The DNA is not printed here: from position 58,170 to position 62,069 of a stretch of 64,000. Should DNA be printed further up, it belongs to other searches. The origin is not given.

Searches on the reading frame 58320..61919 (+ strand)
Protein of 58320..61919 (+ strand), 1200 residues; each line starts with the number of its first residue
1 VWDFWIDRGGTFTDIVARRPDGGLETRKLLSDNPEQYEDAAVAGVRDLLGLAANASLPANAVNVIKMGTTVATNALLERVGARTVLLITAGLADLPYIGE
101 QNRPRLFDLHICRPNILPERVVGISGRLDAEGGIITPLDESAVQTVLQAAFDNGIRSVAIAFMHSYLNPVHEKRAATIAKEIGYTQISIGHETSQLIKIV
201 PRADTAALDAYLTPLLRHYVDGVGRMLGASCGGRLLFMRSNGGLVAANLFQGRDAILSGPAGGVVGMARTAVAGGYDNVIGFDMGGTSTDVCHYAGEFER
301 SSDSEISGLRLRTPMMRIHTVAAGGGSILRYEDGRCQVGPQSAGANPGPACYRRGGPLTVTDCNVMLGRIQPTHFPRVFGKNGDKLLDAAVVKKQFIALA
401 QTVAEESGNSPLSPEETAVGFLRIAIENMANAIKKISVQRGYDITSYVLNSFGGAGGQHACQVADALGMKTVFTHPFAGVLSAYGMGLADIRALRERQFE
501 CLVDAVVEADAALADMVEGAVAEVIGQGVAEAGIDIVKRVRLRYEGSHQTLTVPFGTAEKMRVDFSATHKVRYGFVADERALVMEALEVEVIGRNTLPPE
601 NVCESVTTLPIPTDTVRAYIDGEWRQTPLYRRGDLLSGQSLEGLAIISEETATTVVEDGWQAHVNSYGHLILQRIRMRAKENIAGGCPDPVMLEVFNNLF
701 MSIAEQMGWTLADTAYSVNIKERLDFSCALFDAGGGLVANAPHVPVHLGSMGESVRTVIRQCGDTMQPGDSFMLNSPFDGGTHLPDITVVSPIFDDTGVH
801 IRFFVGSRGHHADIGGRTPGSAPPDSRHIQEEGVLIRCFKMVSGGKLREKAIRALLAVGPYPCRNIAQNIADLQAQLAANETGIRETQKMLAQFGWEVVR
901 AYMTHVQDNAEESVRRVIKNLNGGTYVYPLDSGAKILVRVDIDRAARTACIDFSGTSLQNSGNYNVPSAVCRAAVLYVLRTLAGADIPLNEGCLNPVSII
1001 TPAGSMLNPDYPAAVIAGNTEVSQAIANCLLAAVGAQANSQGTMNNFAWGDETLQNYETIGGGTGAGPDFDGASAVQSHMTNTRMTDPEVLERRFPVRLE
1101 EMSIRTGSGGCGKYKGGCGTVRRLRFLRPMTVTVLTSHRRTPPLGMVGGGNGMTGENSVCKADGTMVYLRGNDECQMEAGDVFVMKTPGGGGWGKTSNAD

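Call 7: search_protein_families(library=pfam, proteins=[window:58320-61919:+], max_evalue=0.01)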
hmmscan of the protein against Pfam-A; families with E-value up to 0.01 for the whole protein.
window:58320-61919:+ (1200 aa): 4 families
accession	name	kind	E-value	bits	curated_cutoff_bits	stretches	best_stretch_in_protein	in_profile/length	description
PF02538.19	Hydantoinase_B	-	2.4e-192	640.5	26.8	1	689-1195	1-518/519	Hydantoinase B/oxoprolinase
PF01968.24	Hydantoinase_A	-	1.1e-102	343.6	22.9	1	202-493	1-289/291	Hydantoinase/oxoprolinase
PF05378.19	Hydant_A_N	-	3.6e-55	186.8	25.2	1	4-183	2-176/176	Hydantoinase/oxoprolinase N-terminal region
PF19278.4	Hydant_A_C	-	2.3e-07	30.8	21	1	615-667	133-185/193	Hydantoinase/oxoprolinase C-terminal domain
